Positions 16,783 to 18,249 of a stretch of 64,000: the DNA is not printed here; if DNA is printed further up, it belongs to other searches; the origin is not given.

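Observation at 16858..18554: AT-rich two-gene insert: ABC/AAA_21-type ATPase plus a 148-aa unknown partner (candidate defence or abortive-infection-type module)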

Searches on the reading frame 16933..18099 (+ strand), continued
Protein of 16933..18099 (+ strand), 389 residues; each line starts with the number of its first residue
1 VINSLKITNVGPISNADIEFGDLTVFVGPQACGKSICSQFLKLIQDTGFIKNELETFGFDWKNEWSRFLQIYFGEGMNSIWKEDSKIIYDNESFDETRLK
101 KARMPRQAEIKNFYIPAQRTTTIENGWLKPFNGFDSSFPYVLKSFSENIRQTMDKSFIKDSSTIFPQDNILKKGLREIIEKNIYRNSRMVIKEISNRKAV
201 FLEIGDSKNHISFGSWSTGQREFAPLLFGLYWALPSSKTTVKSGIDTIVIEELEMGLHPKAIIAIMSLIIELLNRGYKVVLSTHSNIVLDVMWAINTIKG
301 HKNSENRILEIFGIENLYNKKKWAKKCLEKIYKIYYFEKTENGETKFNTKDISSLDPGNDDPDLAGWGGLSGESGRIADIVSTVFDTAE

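Call 32: search_protein_families(library=padloc, proteins=[L014:4956-10004:+, L014:11623-13983:+, L014:13976-16018:+, L028:6651-10004:+, L028:11623-13953:+, L070:5699-9955:+, L070:11644-15159:+, L045:11641-15240:+], max_evalue=0.00001)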
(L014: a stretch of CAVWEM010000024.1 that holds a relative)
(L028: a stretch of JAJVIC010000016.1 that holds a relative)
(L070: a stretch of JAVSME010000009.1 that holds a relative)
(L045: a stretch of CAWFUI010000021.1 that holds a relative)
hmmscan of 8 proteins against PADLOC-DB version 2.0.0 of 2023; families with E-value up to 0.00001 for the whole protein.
L014:4956-10004:+ (1683 aa): 37 families (the best 25 are shown)
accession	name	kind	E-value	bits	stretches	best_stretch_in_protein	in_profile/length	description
PDLC02528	PglX|PglXI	-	0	1537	3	1071-1611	585-1120/1125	PglX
PDLC02535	PglX|PglXI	-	1e-180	600.7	3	606-916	278-575/731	PglX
PDLC02534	PglX|PglXI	-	1.6e-96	321.7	2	1364-1610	119-379/389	PglX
PDLC02521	PglX|PglXI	-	1.4e-85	286.2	3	622-929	305-589/1174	PglX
PDLC03600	REase_MTase_IIG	-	9.3e-72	240.4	3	625-930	301-605/1205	Type IIG restriction enzyme-methyltransferase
PDLC02525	PglX|PglXI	-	4.7e-62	208.5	2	624-932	283-566/607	PglX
PDLC02523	PglX|PglXI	-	1.3e-58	196.7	3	786-936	522-674/1428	PglX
PDLC02641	DrmMI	-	1.4e-45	153.7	4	815-928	473-586/1161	DrmMI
PDLC02518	PglX|PglXI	-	2.6e-39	132.8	2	624-924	307-615/1412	PglX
PDLC02524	PglX|PglXI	-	3.4e-39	132.9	2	621-921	121-393/722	PglX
PDLC02527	PglX|PglXI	-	2.5e-37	126.2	2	789-929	517-658/1332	PglX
PDLC02522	PglX|PglXI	-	1.4e-34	117.1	2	622-915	420-697/1218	PglX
PDLC02526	PglX|PglXI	-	1.6e-25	87.7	2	234-315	169-252/640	PglX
PDLC02519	PglX|PglXI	-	1.1e-23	80.9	1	813-934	474-596/1241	PglX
PDLC02517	PglX|PglXI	-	3.1e-23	80.1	1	812-924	5-117/707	PglX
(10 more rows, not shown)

L014:11623-13983:+ (787 aa): 8 families
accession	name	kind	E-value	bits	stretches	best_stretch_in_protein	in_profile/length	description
PDLC02566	PglZ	-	1e-247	822.2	1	6-782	3-773/774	PglZ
PDLC02561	PglZ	-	5.4e-18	62.5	1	559-686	583-715/840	PglZ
PDLC02563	PglZ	-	4.2e-09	33.2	0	560-687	572-712/831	PglZ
PDLC02548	PglZ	-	4.8e-09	33.2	0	568-688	617-742/961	PglZ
PDLC02559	PglZ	-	2.1e-08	30.9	1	443-686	478-734/860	PglZ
PDLC02562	PglZ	-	2.4e-07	27.6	1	441-683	472-724/730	PglZ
PDLC02564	PglZ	-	3.5e-07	27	0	571-686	598-724/855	PglZ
PDLC02545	PglZ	-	7.9e-07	25.9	1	583-688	527-637/750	PglZ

L014:13976-16018:+ (681 aa): 5 families
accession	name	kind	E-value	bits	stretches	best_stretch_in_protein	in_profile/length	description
PDLC02506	BrxL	-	1.1e-302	1003.4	1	2-679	4-677/680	BrxL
PDLC02508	BrxL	-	2.4e-160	533.2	1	4-490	2-481/698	BrxL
PDLC02509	BrxL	-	5.6e-102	340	2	155-474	198-518/535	BrxL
PDLC02505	BrxL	-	3.1e-71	238.7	1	4-470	2-472/482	BrxL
PDLC02507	BrxL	-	1.1e-50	170.9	1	9-453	17-455/482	BrxL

L028:6651-10004:+ (1118 aa): 34 families (the best 25 are shown)
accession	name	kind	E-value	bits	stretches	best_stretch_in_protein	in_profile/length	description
PDLC02528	PglX|PglXI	-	0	1632.1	1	2-1115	1-1123/1125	PglX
PDLC02535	PglX|PglXI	-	5.8e-190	631.3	1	4-725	5-726/731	PglX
PDLC02534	PglX|PglXI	-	1.3e-102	341.9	1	728-1115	1-383/389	PglX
PDLC02521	PglX|PglXI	-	3.5e-96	321.3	2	140-672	166-687/1174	PglX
PDLC03600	REase_MTase_IIG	-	6.2e-82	274.1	3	407-676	433-705/1205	Type IIG restriction enzyme-methyltransferase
PDLC02525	PglX|PglXI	-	5.2e-68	228.1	1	159-590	174-569/607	PglX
PDLC02523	PglX|PglXI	-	4.7e-62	208.2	3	439-674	520-771/1428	PglX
PDLC02641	DrmMI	-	4.5e-50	168.5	2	168-578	191-581/1161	DrmMI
PDLC02524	PglX|PglXI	-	5.8e-44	148.6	2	289-670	124-495/722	PglX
PDLC02518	PglX|PglXI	-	4.1e-42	142.1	2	164-579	176-615/1412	PglX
PDLC02527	PglX|PglXI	-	1.5e-39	133.6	2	437-700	510-790/1332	PglX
PDLC02522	PglX|PglXI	-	9.1e-36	121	2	290-570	423-697/1218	PglX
PDLC02519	PglX|PglXI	-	1.1e-26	90.9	3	467-563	473-572/1241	PglX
PDLC02517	PglX|PglXI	-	1.6e-26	91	1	466-670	4-215/707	PglX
PDLC02526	PglX|PglXI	-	4.2e-25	86.3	2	162-313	168-305/640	PglX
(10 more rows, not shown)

L028:11623-13953:+ (777 aa): 9 families
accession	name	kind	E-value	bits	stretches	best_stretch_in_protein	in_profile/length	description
PDLC02566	PglZ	-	6.2e-246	816.3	1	6-768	3-773/774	PglZ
PDLC02561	PglZ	-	3.4e-17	59.8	1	549-697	583-736/840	PglZ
PDLC02548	PglZ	-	1.6e-13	48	2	550-685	610-749/961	PglZ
PDLC02563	PglZ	-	2.4e-09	34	0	437-496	449-508/831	PglZ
PDLC02564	PglZ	-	1.9e-08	31.2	0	564-679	601-727/855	PglZ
PDLC02547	PglZ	-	1.8e-07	27.8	0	656-682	710-736/855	PglZ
PDLC02559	PglZ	-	1.9e-07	27.7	0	550-681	598-739/860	PglZ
PDLC02545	PglZ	-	2.8e-06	24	1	559-680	513-639/750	PglZ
PDLC02562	PglZ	-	3.8e-06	23.6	1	442-602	473-644/730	PglZ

L070:5699-9955:+ (1419 aa): 25 families
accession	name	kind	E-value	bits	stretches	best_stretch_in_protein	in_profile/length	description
PDLC02643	DrmMI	-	0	1692.6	1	4-1343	6-1339/1347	DrmMI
PDLC03618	REase_MTase_IIG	-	0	1068.8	1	6-1330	5-1329/1429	Type IIG restriction enzyme-methyltransferase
PDLC02638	DrmMI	-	0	1062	1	4-934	3-934/935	DrmMI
PDLC02645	DrmMI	-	1.9e-244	811.5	1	7-765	6-729/772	DrmMI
PDLC02644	DrmMI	-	1.7e-225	749.2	2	854-1337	362-887/988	DrmMI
PDLC02642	DrmMI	-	7.1e-153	508.2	1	1-578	2-570/594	DrmMI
PDLC02646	DrmMI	-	1.3e-138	461.5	2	816-1337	234-773/792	DrmMI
PDLC02640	DrmMI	-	3.7e-132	440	2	914-1286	534-919/1015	DrmMI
PDLC02639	DrmMI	-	6.7e-115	383.2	3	284-643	1-325/803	DrmMI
PDLC03622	REase_MTase_IIG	-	1.9e-73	245.6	2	153-488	1-337/1524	Type IIG restriction enzyme-methyltransferase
PDLC03627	REase_MTase_IIG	-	7.7e-67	223.9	1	875-1322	566-1030/1136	Type IIG restriction enzyme-methyltransferase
PDLC03599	REase_MTase_IIG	-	1.5e-62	209.8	1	874-1278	472-909/959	Type IIG restriction enzyme-methyltransferase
PDLC02626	DrmD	-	2.4e-45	153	1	1168-1330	7-177/276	DrmD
PDLC03598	REase_MTase_IIG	-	1.2e-25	87.6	1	875-1278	484-888/912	Type IIG restriction enzyme-methyltransferase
PDLC03609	REase_MTase_IIG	-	1.7e-24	83.7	2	854-954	540-635/1066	Type IIG restriction enzyme-methyltransferase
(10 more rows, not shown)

L070:11644-15159:+ (1172 aa): 10 families
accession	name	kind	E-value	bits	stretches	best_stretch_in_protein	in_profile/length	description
PDLC02567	DrmA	-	0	1044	1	83-1152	657-1724/1750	DrmA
PDLC02575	DrmA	-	0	1015.8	1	294-1152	7-830/837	DrmA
PDLC02571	DrmA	-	2.3e-220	732.4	3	619-1147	763-1279/1282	DrmA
PDLC02577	DrmA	-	2.6e-214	711.4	1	475-1155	1-681/697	DrmA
PDLC02568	DrmA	-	1.5e-113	378.5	1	547-1152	6-601/611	DrmA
PDLC02574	DrmA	-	1.3e-92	307.6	1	900-1154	4-256/269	DrmA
PDLC02576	DrmA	-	6.7e-65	217.5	2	394-789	478-848/1235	DrmA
PDLC02569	DrmA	-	2.1e-06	23.8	0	935-1018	831-915/1095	DrmA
PDLC02570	DrmA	-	4.3e-06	23.3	0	935-1003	583-651/851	DrmA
PDLC02573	DrmA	-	8.4e-06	22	0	931-1012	792-874/1018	DrmA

L045:11641-15240:+ (1200 aa): 22 families
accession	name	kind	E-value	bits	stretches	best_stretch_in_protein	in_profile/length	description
PDLC00037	DruE3|DruE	-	4.7e-82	274.6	2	6-647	9-678/2055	SNF2 family N-terminal domain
PDLC00035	DruE3|DruE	-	4.2e-71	238.1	2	5-275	9-305/1460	SNF2 family N-terminal domain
PDLC00013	DruE1|DruE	-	7e-70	234.3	3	919-1064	1036-1182/1776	SNF2 family N-terminal domain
PDLC00015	DruE2|DruE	-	1.3e-69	233.3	3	925-1068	1132-1274/1887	SNF2 family N-terminal domain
PDLC00014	DruE2|DruE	-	1.7e-62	209.4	3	923-1080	1160-1315/1928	SNF2 family N-terminal domain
PDLC00051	DruE4|DruE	-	2.2e-62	209.1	3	924-1062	1086-1222/1829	SNF2 family N-terminal domain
PDLC00036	DruE3|DruE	-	5.5e-59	197.5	2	5-303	7-314/2023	SNF2 family N-terminal domain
PDLC02503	BrxHI|BrxHII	-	5.8e-24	82.4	2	92-274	29-198/698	BrxHI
PDLC02896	DpdJ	-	1.7e-22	77.1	2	187-269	329-412/1487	DpdJ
PDLC03960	SngC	-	2.8e-21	73.9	1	97-270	35-196/720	-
PDLC02501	BrxHI|BrxHII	-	4.6e-17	59.4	1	92-275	28-200/925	BrxHI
PDLC02897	DpdJ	-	3.7e-15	52.8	1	95-269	107-286/1570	DpdJ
PDLC02569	DrmA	-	1.4e-13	47.6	1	963-1034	828-898/1095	DrmA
PDLC02898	DpdJ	-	2e-09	34.8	0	191-271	345-425/506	DpdJ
PDLC02893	DpdJ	-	2e-09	34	0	191-270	345-424/876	DpdJ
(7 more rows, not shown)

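Call 40: search_protein_families(library=padloc, alignment_id=A4, max_evalue=1e-8)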
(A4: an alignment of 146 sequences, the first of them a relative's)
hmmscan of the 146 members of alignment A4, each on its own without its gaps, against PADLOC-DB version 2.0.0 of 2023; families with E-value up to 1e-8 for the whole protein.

A. member 1, L010:8143-8469:+ (109 aa): 0 families

B. families by the number of members that match (of 146 scanned): 168 families (the first 25 are shown)
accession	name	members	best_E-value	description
PDLC03032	MTase_I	2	8.3e-47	Type I methyltransferase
PDLC02980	AriA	2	2.9e-36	-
PDLC04135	mad3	2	1.9e-23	mads_3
PDLC03596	REase_MTase_IIG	1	2.5e-247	Type IIG restriction enzyme-methyltransferase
PDLC00633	ZorD1|ZorD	1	1.6e-126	"SWI2/SNF2 helicase, Mrr-like nuclease"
PDLC02842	DpdE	1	4.4e-119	DpdE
PDLC00632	ZorD1|ZorD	1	5.3e-109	"SWI2/SNF2 helicase, Mrr-like nuclease"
PDLC00631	ZorD1|ZorD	1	1.3e-100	"SWI2/SNF2 helicase, Mrr-like nuclease"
PDLC00629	ZorD1|ZorD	1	7.3e-99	"SWI2/SNF2 helicase, Mrr-like nuclease"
PDLC02845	DpdE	1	1.5e-98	DpdE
PDLC00634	ZorD1|ZorD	1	9.3e-93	"SWI2/SNF2 helicase, Mrr-like nuclease"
PDLC02335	AbiLi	1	1.9e-89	AbiLi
PDLC02849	DpdE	1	5e-89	DpdE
PDLC02850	DpdE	1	1.2e-88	DpdE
PDLC03098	Specificity_I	1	9.9e-85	Type I specificity subunit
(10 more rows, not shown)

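Call 48: search_solved_structures(query=A2, max_evalue=0.001)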
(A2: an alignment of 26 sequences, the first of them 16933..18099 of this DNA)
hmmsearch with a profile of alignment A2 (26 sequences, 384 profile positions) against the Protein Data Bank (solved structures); distinct sequences matched with E-value up to 0.001: 17.
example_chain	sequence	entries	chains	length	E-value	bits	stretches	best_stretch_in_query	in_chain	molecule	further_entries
6p74_A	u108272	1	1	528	6.2e-11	45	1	240-302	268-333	Putative ATP-dependent endonuclease of the OLD family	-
22bu_B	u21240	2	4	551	9.6e-10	41.1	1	198-311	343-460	AAA family ATPase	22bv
22et_E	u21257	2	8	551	2.6e-09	39.7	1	198-311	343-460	PtuA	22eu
9vh1_D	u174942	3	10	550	3.2e-08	36.1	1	197-314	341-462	Retron Ec78 probable ATPase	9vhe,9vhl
9vkz_A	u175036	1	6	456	7.1e-08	34.9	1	196-289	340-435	Retron Ec78 probable ATPase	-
9kjx_B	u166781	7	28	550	4e-07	32.5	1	198-324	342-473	AAA family ATPase | Retron I-A effector PtuA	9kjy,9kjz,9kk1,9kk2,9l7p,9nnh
9u9y_A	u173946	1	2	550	5.7e-07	31.9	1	198-324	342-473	AAA family ATPase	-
9nnb_C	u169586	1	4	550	3e-06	29.6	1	198-324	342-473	Retron I-A effector PtuA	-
9n69_A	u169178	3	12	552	1.8e-05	27.1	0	2-44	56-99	AAA family ATPase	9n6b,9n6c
8ee4_A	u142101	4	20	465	8e-05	24.9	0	176-296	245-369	PtuA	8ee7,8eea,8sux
9nnk_C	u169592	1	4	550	8.6e-05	24.8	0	199-324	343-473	Retreon I-A effector PtuA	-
9e8z_C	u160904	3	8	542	0.00025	23.3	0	199-313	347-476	Retron Ec83 probable ATPase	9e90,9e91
8wy4_A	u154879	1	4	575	0.0004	22.6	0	166-315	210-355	Endonuclease GajA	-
8jq9_B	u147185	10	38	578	0.00041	22.6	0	166-315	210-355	Endonuclease GajA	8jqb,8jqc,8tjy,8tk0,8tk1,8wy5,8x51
8sm3_A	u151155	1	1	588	0.00044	22.4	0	167-315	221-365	Endonuclease GajA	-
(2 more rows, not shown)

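Call 52: find_related_loci(query=A2, collection=viral_contigs, flank=8000)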
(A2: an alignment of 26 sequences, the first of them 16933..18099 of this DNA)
Query A2 (389 aa) in viral_contigs; peptide patterns used: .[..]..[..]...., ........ (x = any residue, [..] = any of these).
15 stretches matched a pattern; 3 encode a relative of the query (tblastn E <= 1e-3); 3 distinct loci.
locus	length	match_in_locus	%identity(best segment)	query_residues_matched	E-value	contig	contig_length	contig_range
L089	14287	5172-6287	37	1-381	6e-71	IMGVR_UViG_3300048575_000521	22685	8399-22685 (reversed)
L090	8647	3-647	41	166-386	1e-46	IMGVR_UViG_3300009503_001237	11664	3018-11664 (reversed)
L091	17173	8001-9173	35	1-381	5e-72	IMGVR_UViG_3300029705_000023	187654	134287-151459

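Call 68: predict_structure(alignment_id=A5)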
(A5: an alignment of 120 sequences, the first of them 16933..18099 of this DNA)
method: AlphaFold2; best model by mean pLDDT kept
length: 389 residues; sequences in the alignment: 120
mean_pLDDT: 92.3   pTM: 0.92
mean pLDDT of the five models: 92.3, 92.1, 91.1, 90.3, 89.8
residues with pLDDT >= 90: 299; 70-90: 86; 50-70: 4; < 50: 0
segments of 3 or more residues with pLDDT < 50: none
pLDDT, mean of each block of 10 residues (from residue 1): 94 98 97 97 96 95 96 97 97 93 81 97 96 97 98 83 83 91 89 92 89 92 93 87 95 93 96 97 96 93 90 93 96 96 89 93 87 78 78
secondary structure, 60 per line:
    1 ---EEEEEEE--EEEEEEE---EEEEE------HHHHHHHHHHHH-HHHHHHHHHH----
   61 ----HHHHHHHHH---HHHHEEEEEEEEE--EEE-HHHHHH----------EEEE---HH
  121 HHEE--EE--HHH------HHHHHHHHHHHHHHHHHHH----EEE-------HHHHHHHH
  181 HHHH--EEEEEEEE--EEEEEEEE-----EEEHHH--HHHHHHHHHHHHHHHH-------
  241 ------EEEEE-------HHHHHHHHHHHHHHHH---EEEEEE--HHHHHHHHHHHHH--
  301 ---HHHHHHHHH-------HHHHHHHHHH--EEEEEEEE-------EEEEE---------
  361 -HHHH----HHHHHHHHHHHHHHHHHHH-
elements in order: E4-10 E13-19 E23-27 H34-45 H47-56 H65-73 H77-80 E81-89 E92-94 H96-101 E112-115 H119-122 H140-158 E163-165 H173-184 E187-194 E197-204 E210-212 H218-233 E247-251 H259-274 E278-283 H286-298 H304-312 H320-329 E332-339 E347-351 H362-365 H370-388

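Call 70: fold_search(model_id=the predicted structure, library=pdb)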
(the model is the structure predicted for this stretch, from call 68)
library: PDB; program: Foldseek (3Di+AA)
matches with E <= 10: 1199; with E <= 0.001: 273
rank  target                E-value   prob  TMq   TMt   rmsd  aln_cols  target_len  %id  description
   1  9nnh_C                8.8e-09  1.00  0.39  0.30  14.3       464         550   15  Cryo-EM structure of the Retron Ec78 complex, PtuA:PtuB:RT (4:2:2) (released 2025-10-08)
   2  9l7p_C                1.4e-08  1.00  0.41  0.41   8.5       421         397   15  Cryo-EM structure of retron Ec78 system complex (released 2025-12-10)
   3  9vhe_C                1.8e-08  1.00  0.42  0.47   7.6       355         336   15  cryoEM structure of retron-Eco7 complex (released 2025-12-31)
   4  8eea_B                1.9e-08  1.00  0.42  0.44   9.3       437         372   13  Structure of E.coli Septu (PtuAB) complex (released 2023-12-27)
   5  9n6c_B                2.2e-08  1.00  0.38  0.35  14.2       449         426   13  Structure of the Retron IA Complex without the HNH Nuclease (released 2025-04-23)
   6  4ncj_C                2.3e-08  1.00  0.43  0.51   7.7       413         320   10  Crystal Structure of Pyrococcus furiosis Rad50 R805E mutation with ADP Beryllium Flouride (released 2014-03-05)
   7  9nnb_F                2.5e-08  1.00  0.43  0.34  10.2       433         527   14  Cryo-EM structure of the Retron Ec78 complex, PtuA:PtuB:RT (4:2:1) (released 2025-10-08)
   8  9l7p_D                3.4e-08  1.00  0.42  0.38  11.8       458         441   14  Cryo-EM structure of retron Ec78 system complex (released 2025-12-10)
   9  9vhe_E                3.6e-08  1.00  0.41  0.37   8.7       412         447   16  cryoEM structure of retron-Eco7 complex (released 2025-12-31)
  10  9nnb_D                3.8e-08  1.00  0.46  0.38   8.3       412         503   14  Cryo-EM structure of the Retron Ec78 complex, PtuA:PtuB:RT (4:2:1) (released 2025-10-08)
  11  4ncj_D                4.2e-08  1.00  0.45  0.53   7.4       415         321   10  Crystal Structure of Pyrococcus furiosis Rad50 R805E mutation with ADP Beryllium Flouride (released 2014-03-05)
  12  4ncj_A                4.7e-08  1.00  0.43  0.52   7.7       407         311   10  Crystal Structure of Pyrococcus furiosis Rad50 R805E mutation with ADP Beryllium Flouride (released 2014-03-05)
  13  9nnb_C                5.2e-08  1.00  0.43  0.32  12.1       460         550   15  Cryo-EM structure of the Retron Ec78 complex, PtuA:PtuB:RT (4:2:1) (released 2025-10-08)
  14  3qkt_B                5.5e-08  1.00  0.45  0.54   7.6       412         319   10  Rad50 ABC-ATPase with adjacent coiled-coil region in complex with AMP-PNP (released 2011-03-30)
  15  4i99_B                6.5e-08  1.00  0.44  0.51   9.7       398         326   10  Crystal structure of the SmcHead bound to the C-winged helix domain of ScpA (released 2013-01-30)
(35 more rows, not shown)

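Call 78: search_dna_similar(query=window:16933-18099:+, collection=plasmids, mode=protein, max_evalue=1e-20, max_rows=15)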
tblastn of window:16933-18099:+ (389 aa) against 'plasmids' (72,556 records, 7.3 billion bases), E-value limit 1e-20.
Records with a match: 1; places in all: 1; records where one place covers at least 80% of the query: 1.
Best place of each record, by identity: <60% 1.
By first word of the organism name: Opitutaceae 1.
By predicted mobility (MOB-suite, as given by PLSDB): mobilizable 1.
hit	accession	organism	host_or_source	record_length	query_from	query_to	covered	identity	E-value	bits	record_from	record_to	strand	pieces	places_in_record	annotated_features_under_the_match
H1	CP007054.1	Opitutaceae bacterium TAV5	-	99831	1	388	100%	36.5%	3e-77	266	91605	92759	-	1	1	hypothetical protein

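Call 79: search_dna_similar(query=window:16933-18099:+, collection=phages, mode=protein, max_evalue=1e-10, max_rows=10)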
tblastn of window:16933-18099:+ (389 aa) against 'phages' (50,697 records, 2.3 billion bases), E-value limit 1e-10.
No match.
